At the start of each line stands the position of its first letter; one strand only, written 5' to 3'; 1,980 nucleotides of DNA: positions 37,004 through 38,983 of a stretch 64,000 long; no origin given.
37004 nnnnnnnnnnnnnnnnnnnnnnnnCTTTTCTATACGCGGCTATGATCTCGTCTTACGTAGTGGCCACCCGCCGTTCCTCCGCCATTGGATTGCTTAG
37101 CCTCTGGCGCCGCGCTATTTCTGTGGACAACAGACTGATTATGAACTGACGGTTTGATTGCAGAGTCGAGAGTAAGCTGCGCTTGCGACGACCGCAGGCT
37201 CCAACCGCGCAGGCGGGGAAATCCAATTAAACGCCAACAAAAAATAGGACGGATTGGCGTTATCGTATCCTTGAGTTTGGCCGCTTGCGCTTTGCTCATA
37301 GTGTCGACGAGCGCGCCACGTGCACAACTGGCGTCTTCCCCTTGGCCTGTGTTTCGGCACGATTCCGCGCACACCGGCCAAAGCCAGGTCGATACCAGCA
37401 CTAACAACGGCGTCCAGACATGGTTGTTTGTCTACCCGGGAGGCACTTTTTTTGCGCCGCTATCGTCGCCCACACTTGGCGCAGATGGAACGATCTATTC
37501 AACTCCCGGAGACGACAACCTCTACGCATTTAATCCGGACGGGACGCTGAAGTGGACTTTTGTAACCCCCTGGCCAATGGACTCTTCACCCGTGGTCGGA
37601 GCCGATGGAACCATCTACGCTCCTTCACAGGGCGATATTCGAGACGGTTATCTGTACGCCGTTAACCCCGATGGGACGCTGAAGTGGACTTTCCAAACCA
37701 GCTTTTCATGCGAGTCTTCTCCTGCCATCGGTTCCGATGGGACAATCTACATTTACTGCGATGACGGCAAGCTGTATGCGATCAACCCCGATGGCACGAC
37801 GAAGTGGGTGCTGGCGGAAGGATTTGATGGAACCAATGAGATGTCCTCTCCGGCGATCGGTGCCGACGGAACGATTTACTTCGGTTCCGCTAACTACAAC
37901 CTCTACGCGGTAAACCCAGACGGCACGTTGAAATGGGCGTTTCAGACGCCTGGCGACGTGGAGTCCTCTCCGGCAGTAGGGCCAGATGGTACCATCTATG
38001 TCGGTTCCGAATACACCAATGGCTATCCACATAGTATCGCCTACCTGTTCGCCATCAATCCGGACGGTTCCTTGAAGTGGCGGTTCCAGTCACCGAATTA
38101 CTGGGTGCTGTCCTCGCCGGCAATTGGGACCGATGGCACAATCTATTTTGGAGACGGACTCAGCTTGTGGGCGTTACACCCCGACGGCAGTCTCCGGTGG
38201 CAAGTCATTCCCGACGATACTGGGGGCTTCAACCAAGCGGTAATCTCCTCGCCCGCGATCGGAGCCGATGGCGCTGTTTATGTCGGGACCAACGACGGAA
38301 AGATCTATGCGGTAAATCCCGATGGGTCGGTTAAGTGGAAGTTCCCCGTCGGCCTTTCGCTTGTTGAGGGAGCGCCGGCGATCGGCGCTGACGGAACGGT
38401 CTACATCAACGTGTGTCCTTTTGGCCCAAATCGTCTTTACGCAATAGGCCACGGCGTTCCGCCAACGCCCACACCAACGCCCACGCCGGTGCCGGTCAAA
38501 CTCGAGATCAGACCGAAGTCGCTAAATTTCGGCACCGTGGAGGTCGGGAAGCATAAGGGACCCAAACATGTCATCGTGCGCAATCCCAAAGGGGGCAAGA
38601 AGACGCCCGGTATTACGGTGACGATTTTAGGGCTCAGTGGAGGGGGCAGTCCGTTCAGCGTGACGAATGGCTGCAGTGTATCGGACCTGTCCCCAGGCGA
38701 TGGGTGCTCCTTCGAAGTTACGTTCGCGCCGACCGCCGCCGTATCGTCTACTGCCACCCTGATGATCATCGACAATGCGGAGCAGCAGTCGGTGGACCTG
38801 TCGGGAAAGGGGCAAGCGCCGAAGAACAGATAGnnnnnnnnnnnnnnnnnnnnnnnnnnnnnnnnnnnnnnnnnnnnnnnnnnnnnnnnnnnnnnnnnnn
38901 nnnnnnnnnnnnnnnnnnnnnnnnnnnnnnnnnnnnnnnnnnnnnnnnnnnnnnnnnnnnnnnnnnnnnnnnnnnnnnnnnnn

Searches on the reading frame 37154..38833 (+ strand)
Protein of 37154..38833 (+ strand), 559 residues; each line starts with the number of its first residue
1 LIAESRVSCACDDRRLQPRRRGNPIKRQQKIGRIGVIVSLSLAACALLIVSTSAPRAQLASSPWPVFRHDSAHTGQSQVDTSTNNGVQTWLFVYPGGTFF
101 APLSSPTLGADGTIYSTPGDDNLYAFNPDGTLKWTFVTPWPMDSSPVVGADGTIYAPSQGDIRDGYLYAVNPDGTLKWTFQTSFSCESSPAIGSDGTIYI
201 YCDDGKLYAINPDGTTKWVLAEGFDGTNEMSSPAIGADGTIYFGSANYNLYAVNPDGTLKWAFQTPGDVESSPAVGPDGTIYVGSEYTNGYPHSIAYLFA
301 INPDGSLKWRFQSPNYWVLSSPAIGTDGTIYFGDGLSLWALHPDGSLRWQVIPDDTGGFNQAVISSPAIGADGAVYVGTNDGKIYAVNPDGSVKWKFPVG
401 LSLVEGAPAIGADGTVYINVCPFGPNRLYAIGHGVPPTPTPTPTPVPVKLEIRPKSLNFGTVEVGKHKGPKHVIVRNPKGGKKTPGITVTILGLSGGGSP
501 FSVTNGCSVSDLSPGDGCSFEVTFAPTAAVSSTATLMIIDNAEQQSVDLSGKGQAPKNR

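Call 91: search_protein_families(library=pfam, proteins=[window:37154-38833:+], max_evalue=0.00001)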
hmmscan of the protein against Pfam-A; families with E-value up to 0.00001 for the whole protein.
window:37154-38833:+ (559 aa): 5 families
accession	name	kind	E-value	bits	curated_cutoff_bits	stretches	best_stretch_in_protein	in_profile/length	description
PF13570.13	Beta-prop_ACSF4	-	2e-24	87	133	2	231-400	53-213/329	Beta-alanine-activating enzyme, beta-propeller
PF13360.13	PQQ_2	-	3.6e-24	86.1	27.6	2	249-399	4-146/233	Outer membrane protein assembly factor BamB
PF25292.1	Beta-prop_CGLA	-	2.6e-11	44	26.8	0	164-216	53-108/316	Lambda-carrageenase beta-propeller domain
PF19501.5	PcRGLX_1st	-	1.7e-10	41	22.1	0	87-135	18-64/83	PcRGLX-like N-terminal RIFT barrel domain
PF15780.11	ASH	-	8.3e-09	36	27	1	454-542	11-92/98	Abnormal spindle-like microcephaly-assoc'd, ASPM-SPD-2-Hydin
